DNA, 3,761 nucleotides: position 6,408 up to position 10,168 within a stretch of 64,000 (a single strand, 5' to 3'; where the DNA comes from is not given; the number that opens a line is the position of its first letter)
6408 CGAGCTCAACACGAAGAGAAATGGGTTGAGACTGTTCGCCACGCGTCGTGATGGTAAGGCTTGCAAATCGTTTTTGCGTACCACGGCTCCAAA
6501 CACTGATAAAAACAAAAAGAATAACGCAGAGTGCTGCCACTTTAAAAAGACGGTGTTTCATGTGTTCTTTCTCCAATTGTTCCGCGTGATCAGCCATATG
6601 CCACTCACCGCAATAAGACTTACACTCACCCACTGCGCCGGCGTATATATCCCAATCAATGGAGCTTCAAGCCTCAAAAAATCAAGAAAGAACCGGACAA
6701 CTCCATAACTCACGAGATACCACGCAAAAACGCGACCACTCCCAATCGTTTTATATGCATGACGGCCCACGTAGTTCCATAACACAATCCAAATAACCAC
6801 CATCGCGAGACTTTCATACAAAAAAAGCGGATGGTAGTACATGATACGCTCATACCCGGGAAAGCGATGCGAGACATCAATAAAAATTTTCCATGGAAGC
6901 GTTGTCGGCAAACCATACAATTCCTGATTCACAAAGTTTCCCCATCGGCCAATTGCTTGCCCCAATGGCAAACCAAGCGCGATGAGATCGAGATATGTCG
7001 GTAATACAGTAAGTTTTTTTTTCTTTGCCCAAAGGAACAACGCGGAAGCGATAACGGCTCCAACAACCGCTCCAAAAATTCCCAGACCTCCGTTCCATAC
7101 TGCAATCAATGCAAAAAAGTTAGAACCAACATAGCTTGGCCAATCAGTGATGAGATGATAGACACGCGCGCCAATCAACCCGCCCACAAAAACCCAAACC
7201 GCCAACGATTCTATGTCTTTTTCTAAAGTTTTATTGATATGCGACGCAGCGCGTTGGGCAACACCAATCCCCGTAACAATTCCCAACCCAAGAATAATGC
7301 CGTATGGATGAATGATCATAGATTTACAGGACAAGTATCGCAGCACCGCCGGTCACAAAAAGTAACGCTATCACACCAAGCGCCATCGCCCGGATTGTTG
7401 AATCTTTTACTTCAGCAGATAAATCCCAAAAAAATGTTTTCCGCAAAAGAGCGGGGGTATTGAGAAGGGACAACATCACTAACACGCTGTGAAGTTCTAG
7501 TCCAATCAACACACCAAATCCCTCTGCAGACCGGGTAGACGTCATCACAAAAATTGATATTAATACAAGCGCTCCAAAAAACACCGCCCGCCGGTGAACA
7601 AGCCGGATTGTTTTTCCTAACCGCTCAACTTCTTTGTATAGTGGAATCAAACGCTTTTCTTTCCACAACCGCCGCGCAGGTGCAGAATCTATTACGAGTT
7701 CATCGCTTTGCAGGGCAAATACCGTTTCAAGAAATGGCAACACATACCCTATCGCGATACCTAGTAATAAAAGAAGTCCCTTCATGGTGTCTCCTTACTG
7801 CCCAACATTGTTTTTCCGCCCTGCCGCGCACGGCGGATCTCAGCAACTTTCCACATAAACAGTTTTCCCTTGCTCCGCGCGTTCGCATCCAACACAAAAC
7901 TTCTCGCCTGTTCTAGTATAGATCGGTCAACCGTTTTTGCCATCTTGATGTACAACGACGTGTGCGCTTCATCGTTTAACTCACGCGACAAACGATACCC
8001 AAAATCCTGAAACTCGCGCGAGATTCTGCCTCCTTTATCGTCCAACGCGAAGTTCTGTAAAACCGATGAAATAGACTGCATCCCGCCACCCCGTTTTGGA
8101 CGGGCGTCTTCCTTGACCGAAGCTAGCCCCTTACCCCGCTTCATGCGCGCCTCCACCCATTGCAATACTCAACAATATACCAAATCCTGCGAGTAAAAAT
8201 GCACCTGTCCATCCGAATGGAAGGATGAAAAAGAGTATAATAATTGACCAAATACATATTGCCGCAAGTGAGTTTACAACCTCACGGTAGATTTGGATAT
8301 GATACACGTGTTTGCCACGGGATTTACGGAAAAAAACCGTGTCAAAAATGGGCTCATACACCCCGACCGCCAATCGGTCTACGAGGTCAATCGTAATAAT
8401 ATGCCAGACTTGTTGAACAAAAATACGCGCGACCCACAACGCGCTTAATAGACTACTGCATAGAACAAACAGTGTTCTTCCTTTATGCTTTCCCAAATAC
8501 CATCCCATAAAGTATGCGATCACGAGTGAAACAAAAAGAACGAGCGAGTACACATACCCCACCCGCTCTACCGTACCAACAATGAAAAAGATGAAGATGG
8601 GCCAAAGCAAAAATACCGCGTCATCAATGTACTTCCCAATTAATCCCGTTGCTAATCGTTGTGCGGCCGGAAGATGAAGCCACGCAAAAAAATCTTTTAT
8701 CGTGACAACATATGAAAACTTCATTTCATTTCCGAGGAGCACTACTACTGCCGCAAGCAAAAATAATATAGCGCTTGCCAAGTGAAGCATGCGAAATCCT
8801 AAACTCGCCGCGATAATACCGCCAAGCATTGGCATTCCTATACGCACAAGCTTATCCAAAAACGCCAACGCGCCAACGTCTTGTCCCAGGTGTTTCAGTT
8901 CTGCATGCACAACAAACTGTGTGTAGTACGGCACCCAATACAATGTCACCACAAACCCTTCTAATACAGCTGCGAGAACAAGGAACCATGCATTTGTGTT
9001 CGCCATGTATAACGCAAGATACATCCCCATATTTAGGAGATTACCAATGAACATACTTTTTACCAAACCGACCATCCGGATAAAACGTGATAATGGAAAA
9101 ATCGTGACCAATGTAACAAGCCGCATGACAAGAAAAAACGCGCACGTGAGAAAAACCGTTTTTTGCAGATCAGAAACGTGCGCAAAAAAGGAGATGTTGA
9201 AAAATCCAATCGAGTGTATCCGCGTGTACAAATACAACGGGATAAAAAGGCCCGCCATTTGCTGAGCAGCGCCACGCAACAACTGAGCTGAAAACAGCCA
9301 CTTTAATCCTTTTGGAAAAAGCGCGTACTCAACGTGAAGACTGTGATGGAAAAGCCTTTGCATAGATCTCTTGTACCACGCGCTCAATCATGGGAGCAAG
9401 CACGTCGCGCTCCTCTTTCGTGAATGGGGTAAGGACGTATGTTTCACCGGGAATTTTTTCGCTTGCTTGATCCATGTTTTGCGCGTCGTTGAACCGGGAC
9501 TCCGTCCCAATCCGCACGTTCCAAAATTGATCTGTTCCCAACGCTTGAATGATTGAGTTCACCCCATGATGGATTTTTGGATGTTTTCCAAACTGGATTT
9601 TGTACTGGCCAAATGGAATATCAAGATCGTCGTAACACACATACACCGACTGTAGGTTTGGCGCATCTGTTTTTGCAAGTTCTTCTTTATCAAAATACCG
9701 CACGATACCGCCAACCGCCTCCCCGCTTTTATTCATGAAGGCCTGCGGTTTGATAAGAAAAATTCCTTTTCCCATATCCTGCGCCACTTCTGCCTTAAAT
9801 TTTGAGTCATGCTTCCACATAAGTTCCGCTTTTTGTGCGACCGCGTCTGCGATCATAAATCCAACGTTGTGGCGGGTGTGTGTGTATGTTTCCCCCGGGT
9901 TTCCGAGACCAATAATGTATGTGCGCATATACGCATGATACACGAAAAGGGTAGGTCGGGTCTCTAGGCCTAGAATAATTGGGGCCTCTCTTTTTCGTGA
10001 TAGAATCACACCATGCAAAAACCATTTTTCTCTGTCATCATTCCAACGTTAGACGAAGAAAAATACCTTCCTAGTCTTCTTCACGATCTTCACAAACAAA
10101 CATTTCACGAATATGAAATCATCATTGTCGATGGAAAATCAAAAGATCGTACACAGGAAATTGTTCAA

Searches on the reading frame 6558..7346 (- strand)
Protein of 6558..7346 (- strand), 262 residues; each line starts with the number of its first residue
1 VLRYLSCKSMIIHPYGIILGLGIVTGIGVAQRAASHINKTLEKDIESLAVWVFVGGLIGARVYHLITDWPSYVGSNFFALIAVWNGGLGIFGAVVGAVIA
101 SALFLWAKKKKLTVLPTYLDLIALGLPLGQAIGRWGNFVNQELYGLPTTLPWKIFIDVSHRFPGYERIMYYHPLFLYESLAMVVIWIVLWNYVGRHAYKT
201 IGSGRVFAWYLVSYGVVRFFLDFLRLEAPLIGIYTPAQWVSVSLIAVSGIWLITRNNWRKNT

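Call 54: search_protein_families(library=pfam, proteins=[window:6558-7346:-], max_evalue=0.00001)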
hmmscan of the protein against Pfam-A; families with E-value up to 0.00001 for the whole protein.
window:6558-7346:- (262 aa): 1 family
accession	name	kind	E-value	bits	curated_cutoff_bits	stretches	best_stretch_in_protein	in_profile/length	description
PF01790.23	LGT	-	2.3e-56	191.3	24.9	1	9-253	8-239/240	Prolipoprotein diacylglyceryl transferase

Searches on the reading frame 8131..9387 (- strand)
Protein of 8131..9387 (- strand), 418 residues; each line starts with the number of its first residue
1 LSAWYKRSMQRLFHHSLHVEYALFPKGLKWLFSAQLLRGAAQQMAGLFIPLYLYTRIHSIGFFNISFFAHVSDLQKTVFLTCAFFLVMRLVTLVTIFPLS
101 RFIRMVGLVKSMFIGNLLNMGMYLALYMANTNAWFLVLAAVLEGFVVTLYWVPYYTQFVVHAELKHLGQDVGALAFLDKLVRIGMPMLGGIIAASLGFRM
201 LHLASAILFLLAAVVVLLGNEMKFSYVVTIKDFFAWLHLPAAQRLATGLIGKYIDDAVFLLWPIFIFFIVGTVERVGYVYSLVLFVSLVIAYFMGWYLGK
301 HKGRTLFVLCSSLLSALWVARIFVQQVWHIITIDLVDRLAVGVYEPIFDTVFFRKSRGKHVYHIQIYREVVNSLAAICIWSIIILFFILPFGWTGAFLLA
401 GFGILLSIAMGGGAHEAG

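Call 54: search_protein_families(library=pfam, proteins=[window:8131-9387:-], max_evalue=0.00001)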
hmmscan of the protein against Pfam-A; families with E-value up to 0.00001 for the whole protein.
window:8131-9387:- (418 aa): 1 family
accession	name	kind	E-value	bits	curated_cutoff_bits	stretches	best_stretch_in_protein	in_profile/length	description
PF07690.21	MFS_1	-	8.2e-12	45.1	33.4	1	31-269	1-216/347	Major Facilitator Superfamily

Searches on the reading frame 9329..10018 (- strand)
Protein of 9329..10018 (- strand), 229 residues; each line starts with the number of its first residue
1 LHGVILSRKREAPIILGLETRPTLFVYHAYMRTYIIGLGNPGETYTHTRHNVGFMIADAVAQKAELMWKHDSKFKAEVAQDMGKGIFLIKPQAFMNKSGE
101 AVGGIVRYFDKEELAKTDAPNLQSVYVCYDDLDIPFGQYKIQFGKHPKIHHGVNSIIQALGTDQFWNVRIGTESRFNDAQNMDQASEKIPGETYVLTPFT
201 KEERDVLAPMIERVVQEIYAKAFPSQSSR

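Call 54: search_protein_families(library=pfam, proteins=[window:9329-10018:-], max_evalue=0.00001)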
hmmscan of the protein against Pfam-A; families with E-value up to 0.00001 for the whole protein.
window:9329-10018:- (229 aa): 1 family
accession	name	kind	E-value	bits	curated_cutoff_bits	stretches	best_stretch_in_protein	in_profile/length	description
PF01195.25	Pept_tRNA_hydro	-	1.4e-43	149.4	27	1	35-218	2-167/183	Peptidyl-tRNA hydrolase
